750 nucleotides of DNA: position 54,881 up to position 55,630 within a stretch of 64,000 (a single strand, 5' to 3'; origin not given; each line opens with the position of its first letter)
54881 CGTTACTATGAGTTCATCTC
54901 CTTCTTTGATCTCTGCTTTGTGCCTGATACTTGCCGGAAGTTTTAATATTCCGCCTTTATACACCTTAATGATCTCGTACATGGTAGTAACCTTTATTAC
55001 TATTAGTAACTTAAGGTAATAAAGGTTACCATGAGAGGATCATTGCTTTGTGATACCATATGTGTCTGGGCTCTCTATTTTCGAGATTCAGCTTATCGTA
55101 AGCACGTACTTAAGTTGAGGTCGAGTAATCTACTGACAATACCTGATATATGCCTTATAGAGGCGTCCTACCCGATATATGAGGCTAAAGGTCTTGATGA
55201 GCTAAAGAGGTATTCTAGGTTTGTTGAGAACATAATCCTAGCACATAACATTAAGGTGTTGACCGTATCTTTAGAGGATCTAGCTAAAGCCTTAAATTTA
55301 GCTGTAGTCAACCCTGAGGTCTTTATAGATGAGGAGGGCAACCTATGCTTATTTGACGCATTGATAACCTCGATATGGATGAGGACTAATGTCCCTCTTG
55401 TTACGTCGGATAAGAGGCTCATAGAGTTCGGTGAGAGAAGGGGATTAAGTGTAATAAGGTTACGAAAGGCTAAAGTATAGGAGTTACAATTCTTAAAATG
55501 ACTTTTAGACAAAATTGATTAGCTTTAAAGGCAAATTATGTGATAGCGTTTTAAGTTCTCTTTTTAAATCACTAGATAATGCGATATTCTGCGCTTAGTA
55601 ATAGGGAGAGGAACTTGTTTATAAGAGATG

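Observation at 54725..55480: Divergently arranged AbrB-type antitoxin-like gene and PIN-domain gene sharing a 14-bp inverted-repeat operator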

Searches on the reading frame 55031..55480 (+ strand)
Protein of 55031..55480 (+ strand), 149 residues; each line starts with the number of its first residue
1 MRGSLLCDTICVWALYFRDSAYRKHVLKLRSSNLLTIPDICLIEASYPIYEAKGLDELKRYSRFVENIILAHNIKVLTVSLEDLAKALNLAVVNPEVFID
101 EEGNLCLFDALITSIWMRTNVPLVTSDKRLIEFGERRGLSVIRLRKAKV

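Call 3: search_protein_families(library=pfam, proteins=[window:55031-55480:+], max_evalue=0.01)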
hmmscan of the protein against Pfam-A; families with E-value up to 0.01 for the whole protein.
window:55031-55480:+ (149 aa): 1 family
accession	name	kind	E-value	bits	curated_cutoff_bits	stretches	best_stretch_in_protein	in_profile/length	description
PF01850.27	PIN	-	1e-05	26.5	23.6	1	8-133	4-117/120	PIN domain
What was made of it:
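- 55031..55480 (+): PIN-domain gene, 149 aa; VapC-like putative ribonuclease toxin. The acidic residues D8, E44, D109 and D127 are present. PF01850 26.5 bits (call 3).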

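Call 5: find_homologous_proteins(query=window:55031-55477:+)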
Query window:55031-55477:+ (149 aa): 20 proteins with E <= 0.001 among 52 candidates.
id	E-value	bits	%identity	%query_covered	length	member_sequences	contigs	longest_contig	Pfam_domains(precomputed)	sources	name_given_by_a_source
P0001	6.1e-91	319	99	100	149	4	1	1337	PF01850.28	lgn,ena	-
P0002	6.2e-66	238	72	99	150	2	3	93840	PF01850.28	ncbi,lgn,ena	-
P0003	4.7e-59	216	62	97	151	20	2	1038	PF01850.28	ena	-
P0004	1.3e-57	211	65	97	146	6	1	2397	-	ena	-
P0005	2.1e-56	207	64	97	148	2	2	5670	-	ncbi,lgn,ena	-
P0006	2.7e-55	204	63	97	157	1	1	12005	PF01850.28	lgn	-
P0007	4.8e-54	200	61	97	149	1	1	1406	PF01850.28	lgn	-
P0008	6.0e-53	196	61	95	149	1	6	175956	PF01850.28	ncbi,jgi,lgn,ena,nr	ncbi:MAG: PIN domain-containing protein [Candidatus Methanodesulfokora sp.]|jgi:predicted nucleic ac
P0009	6.9e-53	196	61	98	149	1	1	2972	PF01850.28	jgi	-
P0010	1.6e-52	195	61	97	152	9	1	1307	PF01850.28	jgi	-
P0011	3.0e-52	194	62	96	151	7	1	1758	PF01850.28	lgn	-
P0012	3.3e-48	181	56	97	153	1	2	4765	PF01850.28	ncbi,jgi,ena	-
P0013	8.6e-48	179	59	95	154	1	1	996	PF01850.28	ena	-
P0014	1.2e-47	179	55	96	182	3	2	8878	PF01850.28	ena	-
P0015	2.5e-47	178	56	97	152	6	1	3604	PF01850.28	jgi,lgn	jgi:predicted nucleic acid-binding protein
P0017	7.0e-47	177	55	99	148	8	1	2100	PF01850.28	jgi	-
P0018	2.3e-45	172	57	98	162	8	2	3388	PF01850.28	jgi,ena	-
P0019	1.4e-44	169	53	90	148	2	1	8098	PF01850.28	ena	-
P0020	3.8e-44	168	54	89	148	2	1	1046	PF01850.28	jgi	jgi:predicted nucleic acid-binding protein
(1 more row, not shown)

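Call 8: find_related_loci(query=A1, collection=genome_contigs, flank=3000)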
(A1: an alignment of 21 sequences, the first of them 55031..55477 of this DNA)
Query A1 (149 aa) in genome_contigs; peptide patterns used: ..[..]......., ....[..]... (x = any residue, [..] = any of these).
31 stretches matched a pattern; 7 encode a relative of the query (tblastn E <= 1e-3); 7 distinct loci.
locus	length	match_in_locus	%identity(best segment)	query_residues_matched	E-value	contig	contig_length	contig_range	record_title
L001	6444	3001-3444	71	1-148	2e-72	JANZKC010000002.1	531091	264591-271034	MAG: Candidatus Culexmicrobium cathedralense isolate GB-1867-005 Ga0190363_1000002, whole genome shotgun sequence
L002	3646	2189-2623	65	5-149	6e-64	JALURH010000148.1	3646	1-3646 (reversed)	MAG: Thermofilaceae archaeon isolate S146_metabat2_scaf2bin.035_VB S146_NODE_36893_length_3646_cov_2.344984, whole genom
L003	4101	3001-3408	53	2-137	1e-51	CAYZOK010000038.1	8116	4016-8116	MAG TPA_asm: uncultured Candidatus Bathyarchaeia archaeon isolate binchicken_co375_35 genome assembly, contig: NODE_3891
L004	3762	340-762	56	4-144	1e-49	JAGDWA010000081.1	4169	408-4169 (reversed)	MAG: Thermofilum sp. isolate KUA_Bin21 NODE_3810_length_4169_cov_2.954789, whole genome shotgun sequence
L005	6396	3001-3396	58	5-133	8e-49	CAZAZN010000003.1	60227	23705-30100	MAG TPA_asm: uncultured Thermofilaceae archaeon isolate SRP141559_co1_235 genome assembly, contig: NODE_117_length_60227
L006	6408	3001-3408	51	5-139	8e-41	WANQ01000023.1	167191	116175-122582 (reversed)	MAG: Pyrodictiaceae archaeon isolate S141_63_esom k151_212239, whole genome shotgun sequence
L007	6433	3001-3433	52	4-149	3e-40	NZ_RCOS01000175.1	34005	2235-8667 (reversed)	Candidatus Methanodesulfokora washburnensis strain MDKW Ga0080004_1143589, whole genome shotgun sequence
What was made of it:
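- The lineages include Culexmicrobium, Thermofilaceae, Bathyarchaeia, Pyrodictiaceae and Methanodesulfokora (call 8).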

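Call 12: find_related_loci(query=A1, collection=metagenome_contigs, flank=2000)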
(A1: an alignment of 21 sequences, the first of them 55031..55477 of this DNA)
Query A1 (149 aa) in metagenome_contigs; peptide patterns used: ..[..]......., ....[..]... (x = any residue, [..] = any of these).
78 stretches matched a pattern; 35 encode a relative of the query (tblastn E <= 1e-3); 35 distinct loci.
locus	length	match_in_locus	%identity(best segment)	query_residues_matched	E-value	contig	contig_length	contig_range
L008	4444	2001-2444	71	1-148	5e-72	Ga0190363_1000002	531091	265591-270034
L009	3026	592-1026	63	4-148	8e-66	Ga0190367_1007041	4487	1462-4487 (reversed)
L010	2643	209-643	64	4-148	5e-65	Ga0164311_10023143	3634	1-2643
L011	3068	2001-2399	66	4-136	2e-62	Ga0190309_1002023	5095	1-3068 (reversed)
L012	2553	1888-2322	61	4-148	1e-60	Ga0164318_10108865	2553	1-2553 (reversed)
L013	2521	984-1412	62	4-146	2e-59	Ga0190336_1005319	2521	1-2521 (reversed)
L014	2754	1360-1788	62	4-146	4e-59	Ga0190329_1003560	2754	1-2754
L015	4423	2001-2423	61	5-146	2e-58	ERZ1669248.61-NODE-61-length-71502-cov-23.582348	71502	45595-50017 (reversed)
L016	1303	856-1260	62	14-148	6e-60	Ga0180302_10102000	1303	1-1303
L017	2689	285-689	62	14-148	4e-57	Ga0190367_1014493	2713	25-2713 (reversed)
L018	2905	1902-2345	55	1-147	9e-56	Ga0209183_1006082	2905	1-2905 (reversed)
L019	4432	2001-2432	54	5-148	6e-55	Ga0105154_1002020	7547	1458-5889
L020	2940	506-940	54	3-147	5e-55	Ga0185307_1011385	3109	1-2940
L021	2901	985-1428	55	1-147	2e-54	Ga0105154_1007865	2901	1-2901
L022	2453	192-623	55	4-147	1e-54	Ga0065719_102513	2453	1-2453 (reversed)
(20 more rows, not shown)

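Call 26: search_solved_structures(query=window:55031-55477:+, max_evalue=1)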
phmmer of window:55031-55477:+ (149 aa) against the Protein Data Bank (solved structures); distinct sequences matched with E-value up to 1: 4.
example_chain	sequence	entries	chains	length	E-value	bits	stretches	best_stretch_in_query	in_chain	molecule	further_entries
2kkh_A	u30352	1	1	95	0.062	16.2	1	22-102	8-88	Putative heavy metal transporter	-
3mtl_A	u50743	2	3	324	0.23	14.3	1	28-110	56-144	Cell division protein kinase 16 | CYCLIN-DEPENDENT KINASE 16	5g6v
3zvk_A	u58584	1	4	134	0.31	13.9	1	6-57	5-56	TOXIN OF TOXIN-ANTITOXIN SYSTEM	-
9r2i_C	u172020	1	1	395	0.48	13.3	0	28-109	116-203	Cyclin-dependent kinase 16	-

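Call 28: search_solved_structures(query=A1, max_evalue=1, show_alignments=2)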
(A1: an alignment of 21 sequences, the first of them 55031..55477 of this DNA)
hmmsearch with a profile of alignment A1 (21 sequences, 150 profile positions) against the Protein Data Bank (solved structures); distinct sequences matched with E-value up to 1: 3.
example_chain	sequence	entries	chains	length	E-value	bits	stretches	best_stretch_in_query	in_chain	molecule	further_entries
3zvk_A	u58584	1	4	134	0.02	17.9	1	5-69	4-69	TOXIN OF TOXIN-ANTITOXIN SYSTEM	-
4p1l_A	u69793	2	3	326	0.25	14.3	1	44-87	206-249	TRAP dicarboxylate transporter, DctP subunit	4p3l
9r51_A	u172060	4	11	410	0.36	13.8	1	94-117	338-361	F420-reducing [NiFe]-hydrogenase from Methanothermococcus thermolithotrophicus subunit alp | F420-reducing [NiFe]-hydrogenase from Methanothermococcus thermolit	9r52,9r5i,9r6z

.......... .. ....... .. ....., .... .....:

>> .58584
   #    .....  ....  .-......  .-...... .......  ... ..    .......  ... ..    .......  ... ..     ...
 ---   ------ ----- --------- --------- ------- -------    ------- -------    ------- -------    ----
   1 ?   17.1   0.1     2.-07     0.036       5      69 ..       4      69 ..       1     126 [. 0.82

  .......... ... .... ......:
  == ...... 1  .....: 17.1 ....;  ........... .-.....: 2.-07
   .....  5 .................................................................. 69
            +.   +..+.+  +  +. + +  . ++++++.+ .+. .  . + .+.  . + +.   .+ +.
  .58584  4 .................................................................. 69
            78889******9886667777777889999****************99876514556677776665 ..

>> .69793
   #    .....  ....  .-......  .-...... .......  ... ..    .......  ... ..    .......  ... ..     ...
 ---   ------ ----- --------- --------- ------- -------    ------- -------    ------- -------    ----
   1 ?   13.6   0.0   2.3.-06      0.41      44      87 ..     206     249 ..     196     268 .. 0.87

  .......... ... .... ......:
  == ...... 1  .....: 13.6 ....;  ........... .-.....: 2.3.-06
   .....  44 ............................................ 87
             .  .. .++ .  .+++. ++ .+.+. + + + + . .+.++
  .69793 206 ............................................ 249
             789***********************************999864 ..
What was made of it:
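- Tried and rejected: Sequence search with the PIN profile gives only a marginal hit to R. felis VapC2, E 0.02 (calls 26, 28).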

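Call 29: search_protein_families(library=ncbifam, proteins=[window:55031-55477:+], max_evalue=1)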
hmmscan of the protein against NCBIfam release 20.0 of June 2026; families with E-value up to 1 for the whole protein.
window:55031-55477:+ (149 aa): 0 families

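Call 33: find_homologous_proteins(query=A1, max_evalue=0.001)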
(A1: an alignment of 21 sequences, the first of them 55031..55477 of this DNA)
Query A1 (21 sequences) (149 aa, profile of the alignment): 46 proteins with E <= 0.001 among 6647 candidates.
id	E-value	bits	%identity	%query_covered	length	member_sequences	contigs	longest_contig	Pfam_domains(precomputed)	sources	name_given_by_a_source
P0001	9.7e-72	258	99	100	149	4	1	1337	PF01850.28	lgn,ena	-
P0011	1.8e-71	257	62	96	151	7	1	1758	PF01850.28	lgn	-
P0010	2.2e-71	256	61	97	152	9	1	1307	PF01850.28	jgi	-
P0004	2.8e-71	256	65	97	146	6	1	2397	-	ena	-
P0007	9.2e-71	254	61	97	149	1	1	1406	PF01850.28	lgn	-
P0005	8.4e-70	251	64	97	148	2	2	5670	-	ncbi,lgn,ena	-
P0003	8.6e-70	251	62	97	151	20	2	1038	PF01850.28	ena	-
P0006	1.1e-69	251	63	97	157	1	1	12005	PF01850.28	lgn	-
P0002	1.4e-69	251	72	99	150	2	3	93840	PF01850.28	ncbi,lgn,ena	-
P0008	3.7e-66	239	61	95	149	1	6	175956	PF01850.28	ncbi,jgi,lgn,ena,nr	ncbi:MAG: PIN domain-containing protein [Candidatus Methanodesulfokora sp.]|jgi:predicted nucleic ac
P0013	4.0e-66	239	59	95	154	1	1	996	PF01850.28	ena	-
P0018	9.5e-66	238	57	98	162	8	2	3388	PF01850.28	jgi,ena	-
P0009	3.2e-65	236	61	98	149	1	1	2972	PF01850.28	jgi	-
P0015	8.8e-65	235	56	97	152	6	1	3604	PF01850.28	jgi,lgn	jgi:predicted nucleic acid-binding protein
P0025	4.3e-64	233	58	98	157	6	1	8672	PF01850.28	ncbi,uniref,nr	ncbi:MAG: hypothetical protein DSO07_08570 [Thermoproteota archaeon]|uniref:Type II toxin-antitoxin 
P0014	1.2e-63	231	55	96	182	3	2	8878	PF01850.28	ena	-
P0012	1.2e-63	231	56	97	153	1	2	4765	PF01850.28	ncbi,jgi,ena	-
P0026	5.0e-63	229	57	97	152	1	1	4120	PF01850.28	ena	-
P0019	5.5e-63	229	53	90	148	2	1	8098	PF01850.28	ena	-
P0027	5.7e-63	229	57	97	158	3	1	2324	PF01850.28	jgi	jgi:predicted nucleic acid-binding protein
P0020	1.2e-62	228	54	89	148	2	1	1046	PF01850.28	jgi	jgi:predicted nucleic acid-binding protein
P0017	1.5e-62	228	55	99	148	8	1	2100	PF01850.28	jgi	-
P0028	1.5e-62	228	54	99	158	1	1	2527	PF01850.28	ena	-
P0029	2.3e-62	227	56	97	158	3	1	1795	PF01850.28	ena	-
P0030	1.3e-61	225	56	97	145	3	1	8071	PF01850.28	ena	-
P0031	4.2e-61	223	53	97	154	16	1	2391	PF01850.28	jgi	-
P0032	1.2e-60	222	54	97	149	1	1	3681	PF01850.28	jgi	-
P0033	2.2e-60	221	54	97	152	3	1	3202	PF01850.28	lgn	-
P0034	3.0e-60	220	53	97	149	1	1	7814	PF01850.28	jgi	jgi:predicted nucleic acid-binding protein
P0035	4.1e-60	220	54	96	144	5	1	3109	PF01850.28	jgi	-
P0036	8.7e-60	219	54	97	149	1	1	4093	PF01850.28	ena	-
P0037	1.1e-59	218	53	97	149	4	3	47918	PF01850.28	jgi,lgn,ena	-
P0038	3.7e-59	217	53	97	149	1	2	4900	PF01850.28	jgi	-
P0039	4.5e-58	213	54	95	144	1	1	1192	PF01850.28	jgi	-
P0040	6.4e-58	213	57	87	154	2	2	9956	PF01850.28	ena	-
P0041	1.5e-49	186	50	88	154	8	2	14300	PF01850.28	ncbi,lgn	ncbi:MAG: PIN domain-containing protein [Thermofilaceae archaeon]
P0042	2.9e-47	178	50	83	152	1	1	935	PF01850.28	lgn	-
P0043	5.3e-45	171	51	91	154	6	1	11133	PF01850.28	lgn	-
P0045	1.3e-38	150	48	77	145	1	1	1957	PF01850.28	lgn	-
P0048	5.4e-27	112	44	68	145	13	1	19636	PF01850.28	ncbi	ncbi:MAG: hypothetical protein QW753_05020 [Thermofilum sp.]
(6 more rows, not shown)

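Call 34: predict_structure(alignment_id=A1)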
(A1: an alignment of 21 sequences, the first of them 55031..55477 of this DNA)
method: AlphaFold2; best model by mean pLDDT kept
length: 149 residues; sequences in the alignment: 21
mean_pLDDT: 95.8   pTM: 0.88
mean pLDDT of the five models: 95.8, 95.4, 95.2, 93.6, 93.6
residues with pLDDT >= 90: 144; 70-90: 2; 50-70: 2; < 50: 1
segments of 3 or more residues with pLDDT < 50: none
pLDDT, mean of each block of 10 residues (from residue 1): 90 95 97 98 96 96 96 96 98 97 97 98 97 97 88
secondary structure, 60 per line:
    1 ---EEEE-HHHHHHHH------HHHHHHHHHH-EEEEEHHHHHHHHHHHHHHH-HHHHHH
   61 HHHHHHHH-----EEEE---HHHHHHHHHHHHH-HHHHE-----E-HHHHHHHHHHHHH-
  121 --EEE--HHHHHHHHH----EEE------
elements in order: E4-7 H9-16 H23-32 E34-38 H39-53 H55-68 E74-77 H81-93 H95-98 H107-119 E123-125 H128-136 E141-143
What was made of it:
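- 55031..55480 (+): AlphaFold model pLDDT 95.8 (call 34).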

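Call 39: fold_search(model_id=the predicted structure, library=pdb)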
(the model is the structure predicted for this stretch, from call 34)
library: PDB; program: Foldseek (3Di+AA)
matches with E <= 10: 766; with E <= 0.001: 54
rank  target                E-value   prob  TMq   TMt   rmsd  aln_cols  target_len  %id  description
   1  1y82_A                3.3e-06  1.00  0.65  0.66   4.2       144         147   14  Conserved hypothetical protein Pfu-367848-001 from Pyrococcus furiosus (released 2005-01-25)
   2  5ecw_A                4.5e-06  1.00  0.64  0.71   3.9       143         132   16  Structure of the Shigella flexneri VapC mutant D7A (released 2016-02-17)
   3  9h6a_A                8.4e-06  1.00  0.62  0.68   4.2       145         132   18  Crystal structure of the E. coli F-plasmid VapBC toxin-antitoxin complex (released 2024-12-18)
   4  3zvk_A                8.4e-06  1.00  0.62  0.68   4.3       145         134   21  Crystal structure of VapBC2 from Rickettsia felis bound to a DNA fragment from their promoter (released 2011-12-14)
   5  2fe1                  1.0e-05  1.00  0.62  0.70   3.1       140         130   18  Crystal Structure of PAE0151 from Pyrobaculum aerophilum (released 2005-12-27)
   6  1ye5_A                1.7e-05  1.00  0.66  0.69   3.7       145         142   14  Crystal structure of hypothetical protein of unknown function from pyrococcus horikoshii OT3 (released 2005-05-17)
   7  5ecd_A                1.7e-05  1.00  0.66  0.73   3.7       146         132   17  Structure of the Shigella flexneri VapC mutant D98N crystal form 1 (released 2016-02-17)
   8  3zvk_B                1.7e-05  1.00  0.64  0.70   4.1       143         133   19  Crystal structure of VapBC2 from Rickettsia felis bound to a DNA fragment from their promoter (released 2011-12-14)
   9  4chg_A                2.0e-05  1.00  0.65  0.72   4.0       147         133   14  Crystal structure of VapBC15 complex from Mycobacterium tuberculosis (released 2014-11-12)
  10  5wz4_A                2.1e-05  1.00  0.67  0.75   3.5       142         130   15  Crystal structure of Mycobacterium tuberculosis VapC20 (Rv2549c), Sarcin-Ricin loop cleaving toxin (released 2017-10-25)
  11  1ye5_B                2.3e-05  1.00  0.65  0.66   4.1       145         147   14  Crystal structure of hypothetical protein of unknown function from pyrococcus horikoshii OT3 (released 2005-05-17)
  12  5wzf_B                2.4e-05  1.00  0.67  0.74   3.7       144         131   16  Crystal structure of Mycobacterium tuberculosis VapC20 (Rv2549c), Sarcin-Ricin loop cleaving toxin (released 2017-10-25)
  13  3zvk_C                2.6e-05  1.00  0.63  0.69   4.2       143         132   19  Crystal structure of VapBC2 from Rickettsia felis bound to a DNA fragment from their promoter (released 2011-12-14)
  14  3tnd_A                2.6e-05  1.00  0.62  0.69   4.3       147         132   18  Crystal structure of Shigella flexneri VapBC toxin-antitoxin complex (released 2011-11-02)
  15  5h4g_A                3.3e-05  1.00  0.64  0.65   3.5       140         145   13  Structure of PIN-domain protein (VapC4 toxin) from Pyrococcus horikoshii determined at 1.77 A resolution (released 2016-11-23)
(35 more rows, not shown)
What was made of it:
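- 55031..55480 (+): Best PDB fold matches are VapC toxins at probability 1.00 and TM 0.62-0.72 (call 39).
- The PIN model has pLDDT 95.8 and its best fold matches are VapC toxins (calls 34, 39).
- Tried and rejected: Fold search was needed to place the protein (call 39).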

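Call 42: search_protein_representatives(alignment_id=A1)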
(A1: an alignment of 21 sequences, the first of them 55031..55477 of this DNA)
Query: 21 sequences, 150 profile positions. Proteins with E-value up to 0.001 (for the whole library): 26; up to 1e-10: 17; up to 1e-30: 4. The best 26 are listed.
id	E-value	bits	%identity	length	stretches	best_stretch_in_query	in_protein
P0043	1.7e-45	170.7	-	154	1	2-148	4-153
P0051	1.5e-38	148.2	-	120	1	36-148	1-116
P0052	8.0e-38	145.8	-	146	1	3-144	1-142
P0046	1.5e-37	144.9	-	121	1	40-147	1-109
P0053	1.5e-28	115.7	-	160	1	3-144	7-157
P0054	1.9e-17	79.7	-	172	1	3-146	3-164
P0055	1.2e-14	70.6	-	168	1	4-148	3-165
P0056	1.6e-14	70.2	-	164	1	3-142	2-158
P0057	3.7e-14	69.0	-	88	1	5-77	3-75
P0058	2.8e-13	66.2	-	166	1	3-143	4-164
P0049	1.1e-12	64.2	-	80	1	3-39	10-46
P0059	1.2e-12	64.1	-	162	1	5-142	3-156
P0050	6.3e-12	61.8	-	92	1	3-45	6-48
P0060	7.3e-12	61.6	-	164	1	3-144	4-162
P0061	1.1e-11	61.0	-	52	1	101-148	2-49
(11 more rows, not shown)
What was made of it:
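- Closest known: Co-directional relative P0060 with its AbrB partner. Same: Homologous PIN (profile E 7e-12, call 42).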

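Call 43: find_encoding_contigs(protein=P0054, flank=2000, max_places=3)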
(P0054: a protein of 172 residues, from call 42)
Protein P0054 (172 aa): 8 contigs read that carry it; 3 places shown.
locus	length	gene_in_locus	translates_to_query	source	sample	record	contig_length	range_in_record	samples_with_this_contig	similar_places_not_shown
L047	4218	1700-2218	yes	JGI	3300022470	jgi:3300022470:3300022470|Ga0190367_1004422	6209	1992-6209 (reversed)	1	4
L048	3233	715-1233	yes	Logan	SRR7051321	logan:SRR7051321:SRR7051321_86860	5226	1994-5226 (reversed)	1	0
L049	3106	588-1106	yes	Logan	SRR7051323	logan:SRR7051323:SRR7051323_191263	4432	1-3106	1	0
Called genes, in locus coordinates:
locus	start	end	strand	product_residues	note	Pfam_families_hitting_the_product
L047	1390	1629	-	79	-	-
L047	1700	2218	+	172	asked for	-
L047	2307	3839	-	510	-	-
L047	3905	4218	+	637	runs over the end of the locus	PF00580:UvrD-helicase (faint), PF04851:ResIII (weak), PF13086:AAA_11, PF13245:AAA_19, PF13604:AAA_30 (weak), PF20720:nSTAND3 (weak), PF00448:SRP54 (weak), PF13087:AAA_12, +2 more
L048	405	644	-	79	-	-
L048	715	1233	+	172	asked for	-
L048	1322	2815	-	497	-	-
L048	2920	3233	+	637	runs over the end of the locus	PF00580:UvrD-helicase (faint), PF04851:ResIII (weak), PF13086:AAA_11, PF13245:AAA_19, PF13604:AAA_30 (weak), PF20720:nSTAND3 (weak), PF00448:SRP54 (weak), PF13087:AAA_12, +2 more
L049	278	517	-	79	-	-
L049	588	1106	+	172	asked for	-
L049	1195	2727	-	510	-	-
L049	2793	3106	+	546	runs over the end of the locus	?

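Call 45: find_encoding_contigs(protein=P0053, flank=1500, max_places=2)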
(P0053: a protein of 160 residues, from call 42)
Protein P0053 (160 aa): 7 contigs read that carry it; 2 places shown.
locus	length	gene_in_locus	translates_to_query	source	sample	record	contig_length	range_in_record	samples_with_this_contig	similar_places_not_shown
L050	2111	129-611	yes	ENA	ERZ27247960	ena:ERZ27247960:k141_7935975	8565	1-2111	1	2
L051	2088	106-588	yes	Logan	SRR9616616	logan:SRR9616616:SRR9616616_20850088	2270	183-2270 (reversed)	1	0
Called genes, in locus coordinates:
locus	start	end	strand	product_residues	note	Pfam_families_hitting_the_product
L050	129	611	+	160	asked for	PF01850:PIN (weak)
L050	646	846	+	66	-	-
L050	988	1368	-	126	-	-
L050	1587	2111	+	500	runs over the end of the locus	PF02919:Topoisom_I_N, PF01028:Topoisom_I, PF14370:Topo_C_assoc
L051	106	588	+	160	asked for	PF01850:PIN (weak)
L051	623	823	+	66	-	-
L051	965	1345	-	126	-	-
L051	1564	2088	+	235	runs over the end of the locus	?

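Call 46: find_encoding_contigs(protein=P0055, flank=1500, max_places=2)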
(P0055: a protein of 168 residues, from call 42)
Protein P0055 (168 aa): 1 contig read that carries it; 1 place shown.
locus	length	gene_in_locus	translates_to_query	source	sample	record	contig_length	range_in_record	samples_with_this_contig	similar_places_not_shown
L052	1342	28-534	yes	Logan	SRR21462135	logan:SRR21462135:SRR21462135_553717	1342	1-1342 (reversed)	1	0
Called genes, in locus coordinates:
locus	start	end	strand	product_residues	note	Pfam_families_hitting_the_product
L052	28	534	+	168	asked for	PF01850:PIN (weak)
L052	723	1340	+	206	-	?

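Call 47: find_encoding_contigs(protein=P0056, flank=1500, max_places=2)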
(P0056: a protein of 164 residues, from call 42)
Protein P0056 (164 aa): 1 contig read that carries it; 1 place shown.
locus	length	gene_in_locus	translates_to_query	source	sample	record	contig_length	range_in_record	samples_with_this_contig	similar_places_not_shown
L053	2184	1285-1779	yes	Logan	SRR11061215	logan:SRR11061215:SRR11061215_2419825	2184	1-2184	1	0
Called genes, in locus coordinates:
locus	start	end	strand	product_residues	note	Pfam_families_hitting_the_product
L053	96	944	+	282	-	PF00483:NTP_transferase, PF12804:NTP_transf_3 (weak)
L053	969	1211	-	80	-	-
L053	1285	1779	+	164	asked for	-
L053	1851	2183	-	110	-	?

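Call 48: find_encoding_contigs(protein=P0058, flank=1500, max_places=2)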
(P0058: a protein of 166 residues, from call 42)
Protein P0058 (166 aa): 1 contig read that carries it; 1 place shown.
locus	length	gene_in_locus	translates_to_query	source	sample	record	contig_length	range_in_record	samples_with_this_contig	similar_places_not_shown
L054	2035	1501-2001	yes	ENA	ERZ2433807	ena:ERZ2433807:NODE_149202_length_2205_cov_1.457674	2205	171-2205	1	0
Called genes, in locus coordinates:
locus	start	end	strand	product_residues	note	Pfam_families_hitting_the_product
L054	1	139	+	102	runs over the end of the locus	?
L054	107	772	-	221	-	-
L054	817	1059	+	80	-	-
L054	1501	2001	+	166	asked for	PF01850:PIN (weak)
